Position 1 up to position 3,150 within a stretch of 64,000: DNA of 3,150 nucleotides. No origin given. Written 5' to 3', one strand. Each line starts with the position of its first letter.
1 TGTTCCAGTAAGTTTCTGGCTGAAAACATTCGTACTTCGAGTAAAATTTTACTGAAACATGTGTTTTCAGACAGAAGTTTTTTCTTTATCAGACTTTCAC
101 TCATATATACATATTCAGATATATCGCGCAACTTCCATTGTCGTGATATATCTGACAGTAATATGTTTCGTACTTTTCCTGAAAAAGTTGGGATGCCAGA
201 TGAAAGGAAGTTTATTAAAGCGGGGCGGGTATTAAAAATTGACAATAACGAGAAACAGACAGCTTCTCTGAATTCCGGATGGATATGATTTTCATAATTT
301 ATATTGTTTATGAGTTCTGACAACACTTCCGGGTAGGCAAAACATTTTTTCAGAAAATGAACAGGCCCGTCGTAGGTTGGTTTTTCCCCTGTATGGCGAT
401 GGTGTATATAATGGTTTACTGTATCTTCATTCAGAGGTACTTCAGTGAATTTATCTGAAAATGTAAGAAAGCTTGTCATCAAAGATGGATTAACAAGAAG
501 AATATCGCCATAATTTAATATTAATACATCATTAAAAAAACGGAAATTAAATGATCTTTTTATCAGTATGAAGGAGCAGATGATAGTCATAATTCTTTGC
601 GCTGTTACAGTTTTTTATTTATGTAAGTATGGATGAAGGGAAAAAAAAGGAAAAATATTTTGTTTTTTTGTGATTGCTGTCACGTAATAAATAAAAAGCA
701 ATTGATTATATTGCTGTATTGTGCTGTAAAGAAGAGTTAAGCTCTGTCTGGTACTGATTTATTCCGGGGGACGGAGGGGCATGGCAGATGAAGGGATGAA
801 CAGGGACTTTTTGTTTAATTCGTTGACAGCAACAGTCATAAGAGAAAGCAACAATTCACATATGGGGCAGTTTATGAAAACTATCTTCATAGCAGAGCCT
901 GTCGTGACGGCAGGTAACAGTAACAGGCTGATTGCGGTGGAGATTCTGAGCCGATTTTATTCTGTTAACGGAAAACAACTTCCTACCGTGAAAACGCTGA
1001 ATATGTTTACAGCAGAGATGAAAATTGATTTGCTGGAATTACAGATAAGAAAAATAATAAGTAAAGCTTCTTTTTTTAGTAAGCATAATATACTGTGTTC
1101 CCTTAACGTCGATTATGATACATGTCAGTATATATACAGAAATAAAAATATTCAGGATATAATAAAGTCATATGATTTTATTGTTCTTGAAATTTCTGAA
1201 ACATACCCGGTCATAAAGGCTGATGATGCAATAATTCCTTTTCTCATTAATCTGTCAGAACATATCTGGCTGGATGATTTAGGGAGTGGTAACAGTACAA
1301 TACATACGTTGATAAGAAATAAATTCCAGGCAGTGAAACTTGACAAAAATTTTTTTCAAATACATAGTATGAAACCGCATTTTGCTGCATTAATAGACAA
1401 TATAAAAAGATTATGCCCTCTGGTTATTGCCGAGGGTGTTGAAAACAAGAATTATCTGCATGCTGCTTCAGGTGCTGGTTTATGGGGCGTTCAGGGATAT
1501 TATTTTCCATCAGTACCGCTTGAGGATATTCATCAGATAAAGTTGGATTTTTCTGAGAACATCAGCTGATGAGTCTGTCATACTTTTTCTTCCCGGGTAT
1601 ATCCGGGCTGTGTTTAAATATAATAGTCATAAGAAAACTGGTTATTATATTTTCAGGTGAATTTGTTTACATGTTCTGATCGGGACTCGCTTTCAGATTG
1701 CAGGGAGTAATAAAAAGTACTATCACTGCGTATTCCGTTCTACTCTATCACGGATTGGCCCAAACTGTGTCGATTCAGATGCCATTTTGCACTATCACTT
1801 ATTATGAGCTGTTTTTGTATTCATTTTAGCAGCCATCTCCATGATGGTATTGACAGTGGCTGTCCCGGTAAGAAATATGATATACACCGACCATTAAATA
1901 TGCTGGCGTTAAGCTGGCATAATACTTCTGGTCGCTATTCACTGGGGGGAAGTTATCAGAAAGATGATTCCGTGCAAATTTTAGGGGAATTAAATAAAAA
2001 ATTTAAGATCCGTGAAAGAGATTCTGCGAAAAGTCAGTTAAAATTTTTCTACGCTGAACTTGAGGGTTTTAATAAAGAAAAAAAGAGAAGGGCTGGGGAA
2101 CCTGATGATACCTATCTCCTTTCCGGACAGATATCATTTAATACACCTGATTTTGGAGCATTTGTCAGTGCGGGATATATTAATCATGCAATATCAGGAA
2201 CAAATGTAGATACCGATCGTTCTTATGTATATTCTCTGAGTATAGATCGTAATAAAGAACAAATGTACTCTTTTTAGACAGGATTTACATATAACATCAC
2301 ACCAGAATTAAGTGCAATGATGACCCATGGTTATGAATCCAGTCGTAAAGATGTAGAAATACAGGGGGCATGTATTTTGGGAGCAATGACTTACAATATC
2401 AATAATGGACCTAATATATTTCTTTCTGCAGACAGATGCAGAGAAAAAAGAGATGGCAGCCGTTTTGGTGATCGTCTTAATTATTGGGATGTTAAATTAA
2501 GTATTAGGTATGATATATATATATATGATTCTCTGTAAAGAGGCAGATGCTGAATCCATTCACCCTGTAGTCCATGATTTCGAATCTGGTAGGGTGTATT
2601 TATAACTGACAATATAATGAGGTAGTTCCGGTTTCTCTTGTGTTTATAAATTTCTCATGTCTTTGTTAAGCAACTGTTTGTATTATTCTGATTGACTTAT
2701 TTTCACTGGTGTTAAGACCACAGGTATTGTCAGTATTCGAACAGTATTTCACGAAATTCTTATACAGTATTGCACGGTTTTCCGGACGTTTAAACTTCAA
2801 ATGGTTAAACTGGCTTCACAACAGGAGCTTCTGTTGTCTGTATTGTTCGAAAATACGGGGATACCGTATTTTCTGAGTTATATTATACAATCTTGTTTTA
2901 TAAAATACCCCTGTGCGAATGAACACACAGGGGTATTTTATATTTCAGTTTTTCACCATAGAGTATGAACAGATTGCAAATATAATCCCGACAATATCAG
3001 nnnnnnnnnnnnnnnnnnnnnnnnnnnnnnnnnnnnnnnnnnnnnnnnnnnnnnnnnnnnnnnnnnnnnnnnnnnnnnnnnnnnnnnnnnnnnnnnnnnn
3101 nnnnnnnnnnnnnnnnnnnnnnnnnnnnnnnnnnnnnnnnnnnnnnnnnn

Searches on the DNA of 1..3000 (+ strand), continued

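Call 14: get_annotated_region(hit=H25, flank=2500)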
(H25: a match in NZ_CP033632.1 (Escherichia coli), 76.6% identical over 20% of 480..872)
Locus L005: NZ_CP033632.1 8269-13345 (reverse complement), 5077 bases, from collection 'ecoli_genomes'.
description: Escherichia coli isolate ECCNB12-2 plasmid pTB-nb1, complete sequence
organism: Escherichia coli (NCBI taxid 562)
replicon: plasmid pTB-nb1; assembly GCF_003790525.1
host: -; source: chicken; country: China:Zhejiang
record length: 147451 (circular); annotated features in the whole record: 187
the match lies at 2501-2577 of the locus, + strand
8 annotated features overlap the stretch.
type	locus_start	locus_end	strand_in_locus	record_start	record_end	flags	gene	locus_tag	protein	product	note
CDS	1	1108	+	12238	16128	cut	-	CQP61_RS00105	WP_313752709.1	helicase-related protein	-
CDS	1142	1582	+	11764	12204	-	-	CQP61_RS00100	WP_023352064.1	hypothetical protein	-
CDS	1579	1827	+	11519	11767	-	-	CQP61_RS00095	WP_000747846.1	hypothetical protein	-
CDS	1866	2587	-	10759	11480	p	-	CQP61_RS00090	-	helix-turn-helix domain-containing protein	frameshifted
CDS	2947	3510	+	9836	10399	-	-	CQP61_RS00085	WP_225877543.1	EAL domain-containing protein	-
CDS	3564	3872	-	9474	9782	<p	-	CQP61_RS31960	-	hypothetical protein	incomplete; partial in the middle of a contig; missing N-terminus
CDS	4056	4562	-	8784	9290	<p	-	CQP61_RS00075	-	methyl-accepting chemotaxis protein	incomplete; partial in the middle of a contig; missing N-terminus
CDS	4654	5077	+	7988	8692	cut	-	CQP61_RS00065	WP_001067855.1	IS6-like element IS26 family transposase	-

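Call 19: search_rna_families(source=window, start=1, end=2000, threshold=evalue, max_evalue=10)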
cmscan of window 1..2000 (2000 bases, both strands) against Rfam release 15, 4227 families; matches with E-value up to 10: 10.
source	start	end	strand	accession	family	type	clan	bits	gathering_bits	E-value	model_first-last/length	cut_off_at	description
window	6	86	+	RF03483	MIR319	Gene; miRNA;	-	19.9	54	0.58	1-92/92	no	MIR319 microRNA precursor family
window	1486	1563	+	RF00135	snoZ223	Gene; snRNA; snoRNA; CD-box;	CL00051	19.8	45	1.8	1-94/94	no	Small nucleolar RNA Z223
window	232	322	+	RF01188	snR56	Gene; snRNA; snoRNA; CD-box;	CL00049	19.7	54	8.5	1-84/84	no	Small nucleolar RNA snR56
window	1778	1832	-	RF00070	SNORD29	Gene; snRNA; snoRNA; CD-box;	CL00051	18.7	48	2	1-65/65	no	Small nucleolar RNA SNORD29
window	1030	1131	+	RF01291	SNORD97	Gene; snRNA; snoRNA; CD-box;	-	18.1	45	5.6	1-142/142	no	Small nucleolar RNA SNORD97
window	14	78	+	RF00934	mir-463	Gene; miRNA;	-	17.2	70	6.2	1-66/66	no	mir-463 microRNA precursor family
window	945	1025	+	RF02082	STnc540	Gene; sRNA;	-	15.3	38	3.6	1-202/202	no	Enterobacterial sRNA STnc540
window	1343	1439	+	RF01822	RsaJ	Gene; sRNA;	-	14.7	100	1.7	1-287/287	no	RNA Staph. aureus A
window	1550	1637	+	RF00067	SNORD15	Gene; snRNA; snoRNA; CD-box;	CL00045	13.8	75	4.9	1-146/146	no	Small nucleolar RNA SNORD15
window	680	802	+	RF01849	alpha_tmRNA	Gene;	CL00001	8.8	50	4.8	1-355/355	no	Alphaproteobacteria transfer-messenger RNA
